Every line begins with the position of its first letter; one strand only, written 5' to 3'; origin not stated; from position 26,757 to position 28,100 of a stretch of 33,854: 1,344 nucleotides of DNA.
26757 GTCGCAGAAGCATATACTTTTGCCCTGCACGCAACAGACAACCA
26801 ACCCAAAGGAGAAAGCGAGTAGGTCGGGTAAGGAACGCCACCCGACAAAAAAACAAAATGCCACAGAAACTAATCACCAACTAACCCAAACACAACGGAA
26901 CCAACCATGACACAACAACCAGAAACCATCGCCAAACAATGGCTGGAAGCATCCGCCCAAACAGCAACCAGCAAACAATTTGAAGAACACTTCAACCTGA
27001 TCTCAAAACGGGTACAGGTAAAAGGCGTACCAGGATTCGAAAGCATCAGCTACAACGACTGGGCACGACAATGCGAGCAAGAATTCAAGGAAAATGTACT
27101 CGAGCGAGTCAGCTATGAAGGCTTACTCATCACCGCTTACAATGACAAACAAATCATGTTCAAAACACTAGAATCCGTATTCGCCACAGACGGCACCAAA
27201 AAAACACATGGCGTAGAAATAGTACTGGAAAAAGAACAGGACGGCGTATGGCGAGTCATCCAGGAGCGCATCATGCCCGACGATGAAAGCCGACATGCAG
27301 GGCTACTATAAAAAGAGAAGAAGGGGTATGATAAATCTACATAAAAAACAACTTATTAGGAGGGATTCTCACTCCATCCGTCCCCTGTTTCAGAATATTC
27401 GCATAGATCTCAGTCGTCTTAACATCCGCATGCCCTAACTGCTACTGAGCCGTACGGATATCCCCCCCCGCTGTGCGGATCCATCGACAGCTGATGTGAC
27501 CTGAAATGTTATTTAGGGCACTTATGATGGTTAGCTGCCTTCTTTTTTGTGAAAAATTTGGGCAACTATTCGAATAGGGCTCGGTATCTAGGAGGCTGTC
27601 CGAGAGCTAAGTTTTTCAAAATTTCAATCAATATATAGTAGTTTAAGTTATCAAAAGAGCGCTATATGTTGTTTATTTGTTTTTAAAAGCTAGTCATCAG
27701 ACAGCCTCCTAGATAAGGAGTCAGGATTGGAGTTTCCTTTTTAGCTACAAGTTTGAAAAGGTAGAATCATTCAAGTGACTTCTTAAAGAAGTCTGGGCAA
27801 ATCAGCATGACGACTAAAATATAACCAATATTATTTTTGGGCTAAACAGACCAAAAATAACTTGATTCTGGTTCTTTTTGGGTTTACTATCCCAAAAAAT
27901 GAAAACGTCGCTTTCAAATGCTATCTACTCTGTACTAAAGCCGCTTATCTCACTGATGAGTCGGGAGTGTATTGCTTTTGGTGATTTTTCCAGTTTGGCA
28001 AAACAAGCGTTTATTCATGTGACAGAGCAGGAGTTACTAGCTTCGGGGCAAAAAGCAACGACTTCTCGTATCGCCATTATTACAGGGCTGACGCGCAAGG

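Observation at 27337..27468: Decayed integron-integrase-like remnant marks the boundary of the accessory region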

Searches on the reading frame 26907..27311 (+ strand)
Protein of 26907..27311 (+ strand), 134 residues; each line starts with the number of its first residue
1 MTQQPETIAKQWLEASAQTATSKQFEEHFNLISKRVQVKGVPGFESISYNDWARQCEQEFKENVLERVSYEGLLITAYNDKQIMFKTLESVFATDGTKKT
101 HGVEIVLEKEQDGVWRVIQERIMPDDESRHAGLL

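Call 12: find_encoding_contigs(protein=window:26907-27311:+, flank=10000, max_places=10)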
Protein window:26907-27311:+ (134 aa): 2 contigs read that carry it; 2 places shown.
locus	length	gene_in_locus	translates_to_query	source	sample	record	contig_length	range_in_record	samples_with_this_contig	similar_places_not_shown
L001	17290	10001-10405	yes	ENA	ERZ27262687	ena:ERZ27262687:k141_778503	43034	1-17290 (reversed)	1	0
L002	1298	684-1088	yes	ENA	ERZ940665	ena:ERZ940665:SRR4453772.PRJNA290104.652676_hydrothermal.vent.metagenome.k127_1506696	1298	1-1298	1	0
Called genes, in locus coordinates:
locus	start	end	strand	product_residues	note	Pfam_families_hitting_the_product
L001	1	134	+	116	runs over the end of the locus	PF03899:ATP-synt_I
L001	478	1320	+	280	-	PF00119:ATP-synt_A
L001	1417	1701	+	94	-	PF00137:ATP-synt_C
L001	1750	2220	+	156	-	PF00430:ATP-synt_B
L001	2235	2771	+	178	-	PF00213:OSCP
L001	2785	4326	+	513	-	PF02874:ATP-synt_ab_N, PF00006:ATP-synt_ab, PF00306:ATP-synt_ab_C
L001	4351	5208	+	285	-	PF00231:ATP-synt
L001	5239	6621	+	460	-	PF02874:ATP-synt_ab_N, PF00006:ATP-synt_ab, PF22919:ATP-synt_VA_C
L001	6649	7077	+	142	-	PF02823:ATP-synt_DE_N, PF00401:ATP-synt_DE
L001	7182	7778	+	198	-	PF05724:TPMT, PF13489:Methyltransf_23 (weak), PF03848:TehB (weak), PF13649:Methyltransf_25, PF13847:Methyltransf_31, PF08241:Methyltransf_11, PF08242:Methyltransf_12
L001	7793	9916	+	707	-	PF02897:Peptidase_S9_N, PF00326:Peptidase_S9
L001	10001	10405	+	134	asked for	-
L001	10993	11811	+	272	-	PF20112:DUF6502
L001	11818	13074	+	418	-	PF18914:DUF5666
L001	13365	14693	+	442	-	-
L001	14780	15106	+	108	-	-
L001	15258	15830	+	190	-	PF04542:Sigma70_r2, PF07638:Sigma70_ECF (weak), PF08281:Sigma70_r4_2, PF04545:Sigma70_r4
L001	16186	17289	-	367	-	?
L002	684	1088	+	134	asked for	-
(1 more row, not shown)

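Call 14: search_protein_families(library=pfam, proteins=[window:26907-27311:+], max_evalue=0.01)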
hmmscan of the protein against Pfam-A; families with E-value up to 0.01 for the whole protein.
window:26907-27311:+ (134 aa): 0 families

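Call 31: find_homologous_proteins(query=window:26907-27308:+, max_evalue=0.001)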
Query window:26907-27308:+ (134 aa): 166 proteins with E <= 0.001 among 168 candidates; the best 120 are listed.
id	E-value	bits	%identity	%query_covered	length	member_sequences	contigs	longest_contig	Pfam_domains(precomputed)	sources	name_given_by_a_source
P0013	5.3e-83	293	100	100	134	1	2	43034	-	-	-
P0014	2.2e-61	223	75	97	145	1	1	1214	-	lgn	-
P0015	3.1e-60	219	72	99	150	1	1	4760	-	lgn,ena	-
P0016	5.2e-60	219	74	97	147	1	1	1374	-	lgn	-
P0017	3.4e-59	216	72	97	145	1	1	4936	-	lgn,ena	-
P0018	3.9e-59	216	71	99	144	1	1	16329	-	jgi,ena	-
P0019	2.6e-58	213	73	100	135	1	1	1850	-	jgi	-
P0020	1.2e-57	211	69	99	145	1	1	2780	-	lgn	-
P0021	2.9e-57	210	72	97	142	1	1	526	-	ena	-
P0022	3.7e-57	209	70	99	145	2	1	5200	PF13474.13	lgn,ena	-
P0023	1.2e-56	208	71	98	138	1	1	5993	-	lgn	-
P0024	1.5e-56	207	71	97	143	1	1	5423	-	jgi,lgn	-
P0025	2.1e-56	207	71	97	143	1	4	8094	-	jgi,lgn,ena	-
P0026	3.3e-56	206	69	98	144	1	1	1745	-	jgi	jgi:hypothetical protein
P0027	4.6e-56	206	68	99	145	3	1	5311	-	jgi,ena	-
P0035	2.7e-55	203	68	98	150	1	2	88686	-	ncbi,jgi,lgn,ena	-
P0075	2.7e-52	194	70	96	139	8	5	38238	-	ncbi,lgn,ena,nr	ncbi:MAG: hypothetical protein KAG34_09025 [Cocleimonas sp.]|nr:hypothetical protein [Cocleimonas sp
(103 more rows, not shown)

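Call 33: find_encoding_contigs(protein=P0018, flank=8000, max_places=3)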
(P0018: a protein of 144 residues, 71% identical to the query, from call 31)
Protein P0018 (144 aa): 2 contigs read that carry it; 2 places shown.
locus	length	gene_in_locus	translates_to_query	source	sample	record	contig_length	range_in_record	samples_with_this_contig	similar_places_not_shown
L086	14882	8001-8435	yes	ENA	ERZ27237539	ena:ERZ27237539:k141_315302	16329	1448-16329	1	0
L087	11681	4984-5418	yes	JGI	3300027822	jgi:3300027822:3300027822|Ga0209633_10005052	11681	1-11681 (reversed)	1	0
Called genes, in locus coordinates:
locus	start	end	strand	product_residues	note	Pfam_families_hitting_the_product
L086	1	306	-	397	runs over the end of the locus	PF07690:MFS_1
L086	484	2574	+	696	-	PF03190:Thioredox_DsbH, PF13899:Thioredoxin_7 (weak)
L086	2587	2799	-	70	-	-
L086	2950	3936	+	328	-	PF02649:GCHY-1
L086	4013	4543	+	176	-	PF10604:Polyketide_cyc2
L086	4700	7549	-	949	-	-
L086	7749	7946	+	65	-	PF13475:DUF4116 (weak)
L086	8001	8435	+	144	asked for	-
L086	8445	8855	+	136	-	PF11969:DcpS_C, PF01230:HIT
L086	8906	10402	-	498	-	PF13541:ChlI, PF00158:Sigma54_activat (weak), PF00493:MCM, PF01078:Mg_chelatase, PF07728:AAA_5, PF13335:Mg_chelatase_C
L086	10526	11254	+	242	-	-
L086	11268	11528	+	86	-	PF05166:YcgL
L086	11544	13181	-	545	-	PF20154:LNT_N, PF00795:CN_hydrolase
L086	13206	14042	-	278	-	PF21917:NMB0537_N, PF00571:CBS, PF03471:CorC_HlyC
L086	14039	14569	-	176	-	PF02130:YbeY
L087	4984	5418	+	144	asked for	-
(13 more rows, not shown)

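Call 34: find_encoding_contigs(protein=P0035, flank=8000, max_places=3)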
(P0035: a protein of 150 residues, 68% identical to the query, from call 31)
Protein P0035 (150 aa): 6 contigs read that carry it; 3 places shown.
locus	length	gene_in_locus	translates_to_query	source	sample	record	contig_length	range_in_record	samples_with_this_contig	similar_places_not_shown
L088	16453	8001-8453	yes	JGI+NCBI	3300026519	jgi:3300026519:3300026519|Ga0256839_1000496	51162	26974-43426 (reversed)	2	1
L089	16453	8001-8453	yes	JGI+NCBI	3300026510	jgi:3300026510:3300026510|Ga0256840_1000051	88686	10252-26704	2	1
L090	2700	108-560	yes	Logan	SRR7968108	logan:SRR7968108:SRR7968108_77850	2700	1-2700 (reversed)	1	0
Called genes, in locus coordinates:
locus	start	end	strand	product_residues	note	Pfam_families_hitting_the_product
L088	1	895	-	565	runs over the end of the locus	-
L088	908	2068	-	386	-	PF00155:Aminotran_1_2, PF01212:Beta_elim_lyase (faint)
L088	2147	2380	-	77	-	PF01206:TusA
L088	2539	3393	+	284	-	PF01678:DAP_epimerase, PF02567:PhzC-PhzF (weak), PF01678:DAP_epimerase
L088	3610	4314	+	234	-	PF04340:DUF484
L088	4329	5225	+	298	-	PF02899:Phage_int_SAM_1, PF00589:Phage_integrase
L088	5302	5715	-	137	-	-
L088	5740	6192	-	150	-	PF09912:DUF2141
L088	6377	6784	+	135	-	-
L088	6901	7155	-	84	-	-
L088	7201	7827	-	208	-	-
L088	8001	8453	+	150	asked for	-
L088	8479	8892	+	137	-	PF11969:DcpS_C, PF01230:HIT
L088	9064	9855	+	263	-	PF01476:LysM, PF23473:LysM3_LYK4_5 (weak), PF01510:Amidase_2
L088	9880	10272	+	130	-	-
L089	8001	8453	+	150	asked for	-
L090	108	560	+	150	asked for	-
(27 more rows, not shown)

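Call 35: find_encoding_contigs(protein=P0075, flank=8000, max_places=3)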
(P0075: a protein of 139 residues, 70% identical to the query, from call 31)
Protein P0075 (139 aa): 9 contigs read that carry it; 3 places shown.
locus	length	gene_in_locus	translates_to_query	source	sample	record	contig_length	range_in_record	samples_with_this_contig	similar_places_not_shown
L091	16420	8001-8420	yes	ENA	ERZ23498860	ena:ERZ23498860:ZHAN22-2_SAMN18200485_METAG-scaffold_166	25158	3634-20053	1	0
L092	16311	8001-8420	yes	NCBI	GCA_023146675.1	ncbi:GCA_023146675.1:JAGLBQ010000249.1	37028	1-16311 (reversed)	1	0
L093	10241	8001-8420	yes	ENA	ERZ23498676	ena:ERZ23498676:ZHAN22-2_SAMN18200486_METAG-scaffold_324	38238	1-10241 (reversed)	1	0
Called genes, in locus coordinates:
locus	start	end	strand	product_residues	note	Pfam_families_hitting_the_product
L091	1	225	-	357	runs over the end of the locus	PF02492:cobW, PF07683:CobW_C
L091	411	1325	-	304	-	PF02739:5_3_exonuc_N, PF01367:5_3_exonuc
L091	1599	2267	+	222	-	PF00092:VWA, PF13519:VWA_2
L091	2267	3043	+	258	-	PF13672:PP2C_2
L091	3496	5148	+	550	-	PF18967:PycTM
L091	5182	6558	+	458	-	PF16933:PelG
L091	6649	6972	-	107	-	PF00462:Glutaredoxin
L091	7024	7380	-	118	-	PF00085:Thioredoxin, PF13098:Thioredoxin_2, PF13905:Thioredoxin_8 (faint)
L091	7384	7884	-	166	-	PF02600:DsbB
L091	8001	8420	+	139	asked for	-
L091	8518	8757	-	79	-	-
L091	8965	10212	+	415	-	PF12704:MacB_PCD, PF02687:FtsX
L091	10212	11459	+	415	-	PF12704:MacB_PCD, PF02687:FtsX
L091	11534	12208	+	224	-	PF02463:SMC_N (faint), PF00005:ABC_tran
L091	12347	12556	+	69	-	-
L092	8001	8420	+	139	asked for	-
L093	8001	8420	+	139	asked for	-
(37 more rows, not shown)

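Call 73: search_protein_families(library=ncbifam, proteins=[window:26907-27311:+], max_evalue=0.001)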
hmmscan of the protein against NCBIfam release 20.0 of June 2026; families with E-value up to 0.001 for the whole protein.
window:26907-27311:+ (134 aa): 0 families

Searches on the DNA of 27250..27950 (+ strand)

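Call 64: search_rna_families(source=window, start=27250, end=27950, threshold=evalue, max_evalue=1)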
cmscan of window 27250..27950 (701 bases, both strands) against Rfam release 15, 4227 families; matches with E-value up to 1: 3.
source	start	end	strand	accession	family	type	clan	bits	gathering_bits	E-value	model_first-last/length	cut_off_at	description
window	27575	27726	+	RF03926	MIR1435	Gene; miRNA;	-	31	94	0.015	1-186/186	no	MIR1435 microRNA precursor family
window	27583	27717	-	RF03940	MIR9563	Gene; miRNA;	-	28.6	90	0.003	1-127/127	no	MIR9563 microRNA precursor family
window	27586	27714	-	RF00075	MIR166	Gene; miRNA;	-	17.9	60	0.23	1-111/111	no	mir-166 microRNA precursor family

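Call 65: search_dna_similar(query=window:27300-27900:+, collection=plasmids, mode=distant, max_rows=10)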
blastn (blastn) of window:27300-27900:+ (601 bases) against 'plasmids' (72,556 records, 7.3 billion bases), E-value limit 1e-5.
No match.

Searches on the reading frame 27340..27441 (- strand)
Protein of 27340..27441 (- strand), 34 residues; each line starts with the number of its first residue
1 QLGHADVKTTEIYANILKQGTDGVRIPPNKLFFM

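Call 26: search_protein_representatives(protein=window:27340-27441:-)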
Query: 34 residues. Proteins with E-value up to 0.001 (for the whole library): 12; up to 1e-10: 0; up to 1e-30: 0. The best 12 are listed.
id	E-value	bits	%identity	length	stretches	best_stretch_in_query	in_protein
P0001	4.9e-06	41.0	72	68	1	1-29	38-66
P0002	2.7e-05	38.8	56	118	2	2-31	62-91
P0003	4.0e-05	38.3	45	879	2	10-30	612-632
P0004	6.4e-05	37.7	65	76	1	1-31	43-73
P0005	6.6e-05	37.6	71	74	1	1-31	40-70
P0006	1.5e-04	36.6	68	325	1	1-31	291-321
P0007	1.5e-04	36.5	47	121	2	2-33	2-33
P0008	1.5e-04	36.5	68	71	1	1-31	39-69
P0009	2.7e-04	35.8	68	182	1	1-31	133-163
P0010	5.0e-04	35.0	56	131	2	2-29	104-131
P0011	7.3e-04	34.5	76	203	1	1-25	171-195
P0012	7.9e-04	34.4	66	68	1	1-29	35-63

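Call 28: search_protein_families(library=ncbifam, proteins=[P0006, P0009, P0011], max_evalue=0.00001)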
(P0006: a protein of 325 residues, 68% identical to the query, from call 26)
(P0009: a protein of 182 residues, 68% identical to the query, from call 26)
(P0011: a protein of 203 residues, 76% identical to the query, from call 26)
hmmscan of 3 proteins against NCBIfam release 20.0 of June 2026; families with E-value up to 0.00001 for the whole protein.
P0006 (325 aa): 12 families
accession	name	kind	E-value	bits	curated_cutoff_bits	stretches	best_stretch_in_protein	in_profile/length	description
TIGR02249.1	integrase_gron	subfamily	1.1e-132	442.2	265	1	6-321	1-315/315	integron integrase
NF011946.0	PRK15417.1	equivalog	6.1e-83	278.8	435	1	9-321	19-330/337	integron integrase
NF040815.2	recomb_XerA_Arch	equivalog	2e-53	181.7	220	2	11-186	4-176/263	site-specific tyrosine recombinase/integron integrase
TIGR02225.1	recomb_XerD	equivalog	1.2e-42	146.3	329.6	2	240-309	208-277/290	site-specific tyrosine recombinase XerD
NF001399.0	PRK00283.1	subfamily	3.2e-40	138.2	279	1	16-309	19-286/300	tyrosine recombinase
TIGR02224.1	recomb_XerC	equivalog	4.5e-40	137.9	335.15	2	241-309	212-280/295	tyrosine recombinase XerC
NF002331.0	PRK01287.1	subfamily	2.1e-25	89.5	371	2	243-306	248-312/365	site-specific tyrosine recombinase XerC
NF003462.0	PRK05084.1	equivalog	5.4e-21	74.7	267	1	241-309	281-347/360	tyrosine recombinase XerS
NF007370.0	PRK09870.1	subfamily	8.8e-12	45.1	221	1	248-304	121-177/200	tyrosine-type DNA invertase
NF002685.0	PRK02436.1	equivalog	3.4e-10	40.2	178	1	8-208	3-194/245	site-specific tyrosine recombinase XerD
NF007371.0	PRK09871.1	subfamily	1.5e-09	37.7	222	1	247-304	115-172/198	tyrosine-type DNA invertase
NF040693.1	recomb_GmtY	equivalog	7.5e-06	25.4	340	0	265-305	391-431/441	gamma-mobile-trio recombinase GmtY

P0009 (182 aa): 10 families
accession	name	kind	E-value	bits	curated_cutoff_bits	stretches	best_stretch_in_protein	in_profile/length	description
TIGR02249.1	integrase_gron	subfamily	2.4e-64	217.7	265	1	17-163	170-315/315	integron integrase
NF011946.0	PRK15417.1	equivalog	5.7e-40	137.5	435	1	33-164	200-331/337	integron integrase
NF040815.2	recomb_XerA_Arch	equivalog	4.2e-26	92.1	220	1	81-151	187-257/263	site-specific tyrosine recombinase/integron integrase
TIGR02225.1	recomb_XerD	equivalog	1e-25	90.7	329.6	1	84-152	210-278/290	site-specific tyrosine recombinase XerD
NF001399.0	PRK00283.1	subfamily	5.4e-25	88.2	279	1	82-154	216-289/300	tyrosine recombinase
TIGR02224.1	recomb_XerC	equivalog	7.7e-23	81.3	335.15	1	85-152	214-281/295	tyrosine recombinase XerC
NF002331.0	PRK01287.1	subfamily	2e-15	56.6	371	1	88-149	251-313/365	site-specific tyrosine recombinase XerC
NF003462.0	PRK05084.1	equivalog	8.5e-15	54.3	267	1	84-157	282-353/360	tyrosine recombinase XerS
NF007371.0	PRK09871.1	subfamily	6.1e-07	29.2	222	1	91-147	117-173/198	tyrosine-type DNA invertase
NF007370.0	PRK09870.1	subfamily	8e-07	28.9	221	1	90-147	121-178/200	tyrosine-type DNA invertase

P0011 (203 aa): 9 families
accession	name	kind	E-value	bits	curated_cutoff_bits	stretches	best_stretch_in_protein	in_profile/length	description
TIGR02249.1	integrase_gron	subfamily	3.5e-82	276.3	265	2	78-201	192-315/315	integron integrase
NF011946.0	PRK15417.1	equivalog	3.8e-53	180.8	435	2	78-201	207-330/337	integron integrase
NF040815.2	recomb_XerA_Arch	equivalog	5.6e-32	111.3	220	1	119-188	187-256/263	site-specific tyrosine recombinase/integron integrase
TIGR02225.1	recomb_XerD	equivalog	7.1e-31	107.6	329.6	1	119-189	207-277/290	site-specific tyrosine recombinase XerD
NF001399.0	PRK00283.1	subfamily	2.1e-26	92.9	279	1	118-189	214-286/300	tyrosine recombinase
TIGR02224.1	recomb_XerC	equivalog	2.3e-25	89.6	335.15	1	121-189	212-280/295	tyrosine recombinase XerC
NF002331.0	PRK01287.1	subfamily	3.5e-16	59.1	371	1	123-186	248-312/365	site-specific tyrosine recombinase XerC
NF003462.0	PRK05084.1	equivalog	1.3e-14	53.7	267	1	119-189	279-347/360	tyrosine recombinase XerS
NF007370.0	PRK09870.1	subfamily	3.4e-06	26.8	221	1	130-185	123-178/200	tyrosine-type DNA invertase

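Call 83: find_encoding_contigs(protein=P0004, flank=10000, max_places=6)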
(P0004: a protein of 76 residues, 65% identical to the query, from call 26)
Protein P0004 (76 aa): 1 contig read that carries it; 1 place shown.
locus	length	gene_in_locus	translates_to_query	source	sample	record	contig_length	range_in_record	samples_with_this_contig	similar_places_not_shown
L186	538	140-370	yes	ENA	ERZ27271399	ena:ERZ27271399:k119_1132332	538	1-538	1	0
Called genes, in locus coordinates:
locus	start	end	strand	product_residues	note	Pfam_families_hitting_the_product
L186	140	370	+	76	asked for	PF00589:Phage_integrase (weak)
